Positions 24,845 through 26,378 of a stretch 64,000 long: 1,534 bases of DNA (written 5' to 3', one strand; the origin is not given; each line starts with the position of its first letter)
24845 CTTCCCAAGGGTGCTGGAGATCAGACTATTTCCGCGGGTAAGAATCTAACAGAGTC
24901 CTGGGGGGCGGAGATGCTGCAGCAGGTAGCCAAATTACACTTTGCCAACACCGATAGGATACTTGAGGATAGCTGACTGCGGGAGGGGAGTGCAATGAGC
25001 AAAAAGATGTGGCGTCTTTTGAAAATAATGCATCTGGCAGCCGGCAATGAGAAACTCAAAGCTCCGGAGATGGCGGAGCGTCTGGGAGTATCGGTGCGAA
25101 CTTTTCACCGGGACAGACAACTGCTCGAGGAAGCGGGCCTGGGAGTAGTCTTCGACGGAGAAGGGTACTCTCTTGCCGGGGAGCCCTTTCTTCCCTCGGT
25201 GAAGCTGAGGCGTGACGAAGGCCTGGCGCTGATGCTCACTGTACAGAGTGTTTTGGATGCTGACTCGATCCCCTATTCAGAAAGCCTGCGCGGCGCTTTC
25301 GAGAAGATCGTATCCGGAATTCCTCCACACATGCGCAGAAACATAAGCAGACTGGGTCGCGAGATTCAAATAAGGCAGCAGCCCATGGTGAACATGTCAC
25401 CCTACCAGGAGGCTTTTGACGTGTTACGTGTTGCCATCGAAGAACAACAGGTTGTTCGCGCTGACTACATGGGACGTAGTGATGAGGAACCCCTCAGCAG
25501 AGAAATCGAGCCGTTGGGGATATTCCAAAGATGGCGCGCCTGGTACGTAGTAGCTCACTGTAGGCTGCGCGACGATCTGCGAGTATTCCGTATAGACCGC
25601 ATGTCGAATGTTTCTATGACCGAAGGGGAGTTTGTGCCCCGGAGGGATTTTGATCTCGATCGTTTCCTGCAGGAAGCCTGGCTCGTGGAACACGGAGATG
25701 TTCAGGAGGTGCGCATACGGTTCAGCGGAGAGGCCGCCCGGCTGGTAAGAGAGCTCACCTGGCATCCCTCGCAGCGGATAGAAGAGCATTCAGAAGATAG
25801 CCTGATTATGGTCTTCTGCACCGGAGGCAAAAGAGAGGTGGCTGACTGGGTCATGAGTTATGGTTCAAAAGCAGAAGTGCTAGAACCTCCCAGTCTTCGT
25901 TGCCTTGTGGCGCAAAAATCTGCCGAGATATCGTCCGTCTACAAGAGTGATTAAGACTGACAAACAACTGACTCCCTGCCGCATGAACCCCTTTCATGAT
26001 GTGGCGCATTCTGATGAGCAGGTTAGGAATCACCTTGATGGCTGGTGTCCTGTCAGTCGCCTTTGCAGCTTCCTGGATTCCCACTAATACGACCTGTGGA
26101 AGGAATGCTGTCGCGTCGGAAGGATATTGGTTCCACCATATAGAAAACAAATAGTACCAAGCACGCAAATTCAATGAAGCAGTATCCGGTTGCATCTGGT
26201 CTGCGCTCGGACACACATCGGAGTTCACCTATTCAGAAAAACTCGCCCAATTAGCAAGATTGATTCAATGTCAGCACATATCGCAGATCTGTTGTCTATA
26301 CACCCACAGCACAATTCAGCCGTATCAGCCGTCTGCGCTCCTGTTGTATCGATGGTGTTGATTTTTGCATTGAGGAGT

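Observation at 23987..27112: RNase HIII co-operonic with a WYL-domain regulator, followed by a 438-nt AT-rich gap and a membrane zinc-ribbon protein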

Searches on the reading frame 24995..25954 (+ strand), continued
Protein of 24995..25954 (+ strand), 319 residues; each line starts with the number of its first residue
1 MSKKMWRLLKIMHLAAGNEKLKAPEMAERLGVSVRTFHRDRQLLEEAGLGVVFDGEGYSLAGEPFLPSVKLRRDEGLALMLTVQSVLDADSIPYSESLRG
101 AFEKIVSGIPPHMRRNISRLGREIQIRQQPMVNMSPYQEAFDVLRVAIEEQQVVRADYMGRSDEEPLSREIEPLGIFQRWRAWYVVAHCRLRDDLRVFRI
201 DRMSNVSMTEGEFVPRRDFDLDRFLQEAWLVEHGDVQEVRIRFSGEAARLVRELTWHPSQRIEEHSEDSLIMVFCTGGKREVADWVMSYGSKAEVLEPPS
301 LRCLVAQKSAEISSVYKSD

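Call 31: find_encoding_contigs(protein=P0013, flank=8000, max_places=4)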
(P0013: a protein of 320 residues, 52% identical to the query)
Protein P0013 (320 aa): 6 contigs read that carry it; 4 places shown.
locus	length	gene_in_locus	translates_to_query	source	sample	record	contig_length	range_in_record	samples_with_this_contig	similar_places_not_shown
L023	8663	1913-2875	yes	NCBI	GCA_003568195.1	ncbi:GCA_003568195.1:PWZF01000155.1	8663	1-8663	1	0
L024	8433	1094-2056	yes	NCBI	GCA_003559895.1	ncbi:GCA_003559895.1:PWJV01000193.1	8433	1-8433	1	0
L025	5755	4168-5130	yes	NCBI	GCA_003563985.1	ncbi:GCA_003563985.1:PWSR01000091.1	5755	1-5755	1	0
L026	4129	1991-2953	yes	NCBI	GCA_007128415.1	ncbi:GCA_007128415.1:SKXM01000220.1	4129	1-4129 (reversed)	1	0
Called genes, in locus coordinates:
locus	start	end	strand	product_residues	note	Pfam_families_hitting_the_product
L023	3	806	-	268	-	?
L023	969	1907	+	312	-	PF01351:RNase_HII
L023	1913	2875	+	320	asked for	PF08279:HTH_11, PF19187:HTH_PafC (faint), PF13280:WYL, PF25583:WCX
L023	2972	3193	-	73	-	PF00037:Fer4 (weak), PF12797:Fer4_2 (weak), PF12837:Fer4_6 (weak), PF13183:Fer4_8 (faint), PF13237:Fer4_10, PF13459:Fer4_15 (faint), PF12838:Fer4_7, PF13187:Fer4_9 (weak), +4 more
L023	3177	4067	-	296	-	PF02629:CoA_binding, PF13380:CoA_binding_2 (faint), PF13607:Succ_CoA_lig, PF00549:Ligase_CoA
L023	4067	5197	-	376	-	PF08442:ATP-grasp_2, PF24948:Citrate_synth_N, PF00549:Ligase_CoA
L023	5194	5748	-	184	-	PF01558:POR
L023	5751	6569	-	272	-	PF02775:TPP_enzyme_C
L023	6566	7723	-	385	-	PF01855:POR_N, PF02780:Transketolase_C, PF17147:PFOR_II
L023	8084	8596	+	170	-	PF00005:ABC_tran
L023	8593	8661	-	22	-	?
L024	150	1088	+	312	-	PF01351:RNase_HII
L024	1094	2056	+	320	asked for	PF08279:HTH_11, PF19187:HTH_PafC (faint), PF13280:WYL, PF25583:WCX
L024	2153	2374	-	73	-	PF00037:Fer4 (weak), PF12797:Fer4_2 (weak), PF12837:Fer4_6 (weak), PF13183:Fer4_8 (faint), PF13237:Fer4_10, PF13459:Fer4_15 (faint), PF12838:Fer4_7, PF13187:Fer4_9 (weak), +4 more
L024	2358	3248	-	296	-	PF02629:CoA_binding, PF13380:CoA_binding_2 (faint), PF13607:Succ_CoA_lig, PF00549:Ligase_CoA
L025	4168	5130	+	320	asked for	PF08279:HTH_11, PF19187:HTH_PafC (faint), PF13280:WYL, PF25583:WCX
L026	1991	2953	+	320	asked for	PF08279:HTH_11, PF19187:HTH_PafC (faint), PF13280:WYL, PF25583:WCX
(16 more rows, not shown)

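Call 46: search_solved_structures(query=window:24995-25954:+, max_evalue=0.001, show_alignments=4)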
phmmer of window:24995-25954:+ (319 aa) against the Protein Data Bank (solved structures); distinct sequences matched with E-value up to 0.001: 9.
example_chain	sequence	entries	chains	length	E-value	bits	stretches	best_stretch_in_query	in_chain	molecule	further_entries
9pfq_Q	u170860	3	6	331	5.2e-20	75.2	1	3-311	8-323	WYL domain-containing protein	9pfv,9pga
8tp8_A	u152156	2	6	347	6.3e-20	75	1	3-311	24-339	DeoR-family transcriptional regulator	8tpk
6sj9_A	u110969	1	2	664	9.8e-19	71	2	130-307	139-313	Proteasome accessory factor B/C (PafBC)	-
9cu3_B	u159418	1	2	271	5.5e-18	68.6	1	77-311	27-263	WYL domain-containing protein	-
7u02_B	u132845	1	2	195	2.1e-17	66.7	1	136-311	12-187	WYL domain-containing protein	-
7tzv_A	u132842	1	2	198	2.1e-17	66.6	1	136-311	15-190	WYL domain-containing protein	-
7p5x_AY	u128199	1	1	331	3.4e-11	46.3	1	56-307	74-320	Transcriptional regulator-like protein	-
9fnd_X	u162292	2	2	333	3.5e-11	46.2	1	56-307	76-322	Transcriptional regulator-like protein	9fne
7p5x_AX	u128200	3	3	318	6e-07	32.3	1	2-309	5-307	PafC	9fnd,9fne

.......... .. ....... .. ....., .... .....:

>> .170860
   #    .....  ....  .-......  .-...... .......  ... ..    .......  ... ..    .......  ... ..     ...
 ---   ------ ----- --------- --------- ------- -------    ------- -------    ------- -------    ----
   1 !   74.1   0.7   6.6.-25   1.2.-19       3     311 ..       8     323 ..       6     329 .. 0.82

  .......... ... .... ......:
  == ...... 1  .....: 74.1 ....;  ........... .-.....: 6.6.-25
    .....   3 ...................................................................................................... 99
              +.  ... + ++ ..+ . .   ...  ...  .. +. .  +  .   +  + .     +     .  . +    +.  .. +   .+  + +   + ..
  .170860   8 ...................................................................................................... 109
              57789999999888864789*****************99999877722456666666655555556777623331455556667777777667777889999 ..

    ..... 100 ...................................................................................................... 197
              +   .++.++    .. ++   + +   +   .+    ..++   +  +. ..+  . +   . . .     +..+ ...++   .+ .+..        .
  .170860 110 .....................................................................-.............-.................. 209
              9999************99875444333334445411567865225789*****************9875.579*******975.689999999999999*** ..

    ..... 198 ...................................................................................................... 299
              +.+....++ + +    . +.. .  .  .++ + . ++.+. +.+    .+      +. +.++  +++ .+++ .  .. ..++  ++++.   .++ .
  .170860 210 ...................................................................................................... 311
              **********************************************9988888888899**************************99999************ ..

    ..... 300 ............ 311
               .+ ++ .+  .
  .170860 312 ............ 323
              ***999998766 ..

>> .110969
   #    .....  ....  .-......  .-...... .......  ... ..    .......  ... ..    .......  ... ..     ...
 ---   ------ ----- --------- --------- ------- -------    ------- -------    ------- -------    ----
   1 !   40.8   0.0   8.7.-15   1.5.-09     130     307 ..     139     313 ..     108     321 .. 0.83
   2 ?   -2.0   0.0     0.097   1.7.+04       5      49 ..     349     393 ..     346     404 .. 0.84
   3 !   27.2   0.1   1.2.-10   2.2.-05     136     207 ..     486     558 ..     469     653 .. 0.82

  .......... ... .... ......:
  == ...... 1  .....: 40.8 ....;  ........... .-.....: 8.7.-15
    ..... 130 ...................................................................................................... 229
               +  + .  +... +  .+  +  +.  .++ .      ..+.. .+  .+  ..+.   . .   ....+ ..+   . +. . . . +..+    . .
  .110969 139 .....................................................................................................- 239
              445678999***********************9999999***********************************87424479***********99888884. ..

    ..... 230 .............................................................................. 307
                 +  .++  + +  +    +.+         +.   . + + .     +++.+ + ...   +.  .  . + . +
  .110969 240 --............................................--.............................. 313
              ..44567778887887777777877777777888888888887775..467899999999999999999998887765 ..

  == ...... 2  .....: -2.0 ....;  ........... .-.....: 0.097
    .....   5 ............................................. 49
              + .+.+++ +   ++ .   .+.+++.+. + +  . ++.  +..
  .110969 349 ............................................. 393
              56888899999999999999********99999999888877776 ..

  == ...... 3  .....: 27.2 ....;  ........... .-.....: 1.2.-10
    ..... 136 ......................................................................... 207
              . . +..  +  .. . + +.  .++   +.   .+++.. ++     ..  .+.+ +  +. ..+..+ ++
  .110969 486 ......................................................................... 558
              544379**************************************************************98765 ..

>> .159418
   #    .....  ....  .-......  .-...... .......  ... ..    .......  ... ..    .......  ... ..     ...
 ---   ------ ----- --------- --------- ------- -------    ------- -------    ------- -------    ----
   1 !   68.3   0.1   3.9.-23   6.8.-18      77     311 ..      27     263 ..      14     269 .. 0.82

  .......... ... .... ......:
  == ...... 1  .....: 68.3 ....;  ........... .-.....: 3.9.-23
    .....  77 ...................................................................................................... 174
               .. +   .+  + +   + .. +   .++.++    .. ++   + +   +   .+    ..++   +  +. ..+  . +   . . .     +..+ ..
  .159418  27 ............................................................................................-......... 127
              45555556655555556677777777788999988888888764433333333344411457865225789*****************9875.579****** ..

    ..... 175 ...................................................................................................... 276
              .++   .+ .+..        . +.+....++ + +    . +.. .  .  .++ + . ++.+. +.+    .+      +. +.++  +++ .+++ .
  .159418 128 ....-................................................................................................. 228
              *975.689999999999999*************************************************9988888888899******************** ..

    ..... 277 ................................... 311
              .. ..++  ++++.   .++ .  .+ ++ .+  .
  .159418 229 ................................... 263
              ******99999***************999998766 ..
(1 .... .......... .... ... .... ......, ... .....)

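Call 74: find_related_loci(query=A1, collection=viral_contigs, flank=5000)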
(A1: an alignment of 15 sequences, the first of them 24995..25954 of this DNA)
Query A1 (319 aa) in viral_contigs; peptide patterns used: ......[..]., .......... (x = any residue, [..] = any of these).
37 stretches matched a pattern, but none encodes a relative of the query by tblastn (E <= 1e-3).

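Call 75: search_dna_similar(query=window:24995-25954:+, collection=plasmids, mode=protein, max_evalue=1e-10, max_rows=10)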
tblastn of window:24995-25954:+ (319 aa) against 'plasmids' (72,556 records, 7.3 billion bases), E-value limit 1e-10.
Records with a match: 185; places in all: 196; records where one place covers at least 80% of the query: 101.
Best place of each record, by identity: <60% 185.
By first word of the organism name: Bacillus 31; Agrobacterium 17; Enterococcus 15; Streptomyces 11; Klebsiella 10; Sphingobium 8; Ensifer 8; Vibrio 6; Synechocystis 5; Deinococcus 5; and 47 more.
By predicted mobility (MOB-suite, as given by PLSDB): non-mobilizable 115; conjugative 55; mobilizable 15.
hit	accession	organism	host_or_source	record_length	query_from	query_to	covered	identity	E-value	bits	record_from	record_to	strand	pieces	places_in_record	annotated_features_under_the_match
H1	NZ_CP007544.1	Synechocystis sp. PCC 6714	-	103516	3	309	96%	30.1%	1e-28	123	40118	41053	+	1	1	WYL domain-containing transcriptional regulator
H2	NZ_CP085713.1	Cytobacillus solani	single cell,soil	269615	3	316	98%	28.8%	2e-20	99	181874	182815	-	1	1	YafY family protein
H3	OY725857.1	Subdoligranulum variabile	-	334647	2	318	99%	28.4%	1e-13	79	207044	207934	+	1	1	none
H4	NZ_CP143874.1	Synechococcus elongatus IITB6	whole organism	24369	1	316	99%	28.4%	3e-19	96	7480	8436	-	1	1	WYL domain-containing protein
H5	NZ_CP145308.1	Synechococcus elongatus PCC 11802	Fresh water lake,Pure axenic ...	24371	1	316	99%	28.4%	3e-19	96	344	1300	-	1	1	WYL domain-containing protein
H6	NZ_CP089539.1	Spirosoma oryzicola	Single cell,Surface layer of rice grains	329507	2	302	94%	29.6%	4e-30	127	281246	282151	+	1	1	YafY family protein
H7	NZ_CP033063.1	Synechococcus elongatus UTEX 3055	-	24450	1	318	100%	27.9%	1e-22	105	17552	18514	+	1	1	WYL domain-containing protein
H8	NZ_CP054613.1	Paenibacillus cellulosilyticus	cell culture,soil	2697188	1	316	99%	28.1%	1e-23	108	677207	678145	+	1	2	none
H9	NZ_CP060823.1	Cylindrospermopsis curvispora GIHE-G1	Water for algae observation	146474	1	317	99%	28.0%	8e-28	120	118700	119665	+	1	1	WYL domain-containing transcriptional regulator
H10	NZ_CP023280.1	Nostoc sp. CENA543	cell culture,Brazilian saline-alkaline ...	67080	1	317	99%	28.0%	1e-22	105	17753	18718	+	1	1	transcriptional regulator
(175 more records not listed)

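Call 87: search_protein_families(library=pfam, proteins=[L016:970-1362:+, L007:7481-7876:+, L007:9042-9203:+, L007:10459-11292:+], max_evalue=0.01)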
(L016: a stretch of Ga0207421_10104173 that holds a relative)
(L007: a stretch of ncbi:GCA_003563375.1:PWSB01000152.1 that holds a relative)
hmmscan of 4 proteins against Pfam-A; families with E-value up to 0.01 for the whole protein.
L016:970-1362:+ (130 aa): 1 family
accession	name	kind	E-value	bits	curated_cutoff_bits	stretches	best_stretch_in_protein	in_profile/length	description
PF09685.15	DUF4870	-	6e-09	36.3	25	1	24-110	16-106/107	Domain of unknown function (DUF4870)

L007:7481-7876:+ (131 aa): 0 families

L007:9042-9203:+ (53 aa): 0 families

L007:10459-11292:+ (277 aa): 1 family
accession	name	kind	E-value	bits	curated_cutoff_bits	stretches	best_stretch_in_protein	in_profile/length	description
PF00226.36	DnaJ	-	0.00018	22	27.8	1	128-167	13-51/63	DnaJ domain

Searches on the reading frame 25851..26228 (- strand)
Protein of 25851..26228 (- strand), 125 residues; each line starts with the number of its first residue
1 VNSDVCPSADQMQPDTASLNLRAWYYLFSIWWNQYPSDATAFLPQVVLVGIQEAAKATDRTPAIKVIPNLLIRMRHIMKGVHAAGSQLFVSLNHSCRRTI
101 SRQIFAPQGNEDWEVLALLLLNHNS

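Call 52: search_protein_families(library=pfam, proteins=[window:25851-26228:-], max_evalue=0.1)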
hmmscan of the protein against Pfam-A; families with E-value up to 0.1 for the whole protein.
window:25851-26228:- (125 aa): 0 families
